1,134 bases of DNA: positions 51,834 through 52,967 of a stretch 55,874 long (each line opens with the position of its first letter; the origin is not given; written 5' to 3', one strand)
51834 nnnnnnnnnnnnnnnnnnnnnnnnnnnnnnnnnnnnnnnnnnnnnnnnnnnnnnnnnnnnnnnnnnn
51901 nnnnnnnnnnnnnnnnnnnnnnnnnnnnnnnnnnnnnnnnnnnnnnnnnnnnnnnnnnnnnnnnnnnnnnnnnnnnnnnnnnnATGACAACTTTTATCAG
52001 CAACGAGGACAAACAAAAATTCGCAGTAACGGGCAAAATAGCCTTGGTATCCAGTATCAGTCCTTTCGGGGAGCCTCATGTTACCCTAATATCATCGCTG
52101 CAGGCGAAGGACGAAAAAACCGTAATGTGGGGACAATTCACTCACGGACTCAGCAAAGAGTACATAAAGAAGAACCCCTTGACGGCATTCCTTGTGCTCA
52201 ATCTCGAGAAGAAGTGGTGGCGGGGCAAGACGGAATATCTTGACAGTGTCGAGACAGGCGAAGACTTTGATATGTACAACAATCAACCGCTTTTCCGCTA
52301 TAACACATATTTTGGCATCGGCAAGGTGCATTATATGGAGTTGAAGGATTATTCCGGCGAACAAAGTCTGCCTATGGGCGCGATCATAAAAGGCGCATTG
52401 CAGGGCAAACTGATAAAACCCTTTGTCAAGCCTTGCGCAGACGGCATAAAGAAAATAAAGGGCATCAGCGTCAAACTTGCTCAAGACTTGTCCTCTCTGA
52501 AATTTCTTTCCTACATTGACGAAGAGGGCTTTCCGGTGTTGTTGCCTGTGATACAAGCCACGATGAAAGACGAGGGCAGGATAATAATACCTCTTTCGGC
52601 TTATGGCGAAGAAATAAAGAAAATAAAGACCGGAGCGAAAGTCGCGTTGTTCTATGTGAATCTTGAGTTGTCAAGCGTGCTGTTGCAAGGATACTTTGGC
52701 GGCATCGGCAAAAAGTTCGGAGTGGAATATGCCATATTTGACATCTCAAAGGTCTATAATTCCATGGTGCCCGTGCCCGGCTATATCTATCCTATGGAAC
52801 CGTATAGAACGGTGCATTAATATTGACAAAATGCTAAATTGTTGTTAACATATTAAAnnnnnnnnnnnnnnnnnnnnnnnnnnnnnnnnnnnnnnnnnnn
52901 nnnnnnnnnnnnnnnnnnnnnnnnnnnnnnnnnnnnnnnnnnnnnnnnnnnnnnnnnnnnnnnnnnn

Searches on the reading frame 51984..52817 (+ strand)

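Call 9: search_protein_families(library=pfam, proteins=[window:51984-52817:+], max_evalue=0.01)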
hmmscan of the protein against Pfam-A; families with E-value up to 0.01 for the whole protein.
window:51984-52817:+ (278 aa): 1 family
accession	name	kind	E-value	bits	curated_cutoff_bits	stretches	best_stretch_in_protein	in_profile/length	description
PF01243.27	PNPOx_N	-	0.0099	16.7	28.1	0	18-78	13-66/120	Pyridoxamine 5'-phosphate oxidase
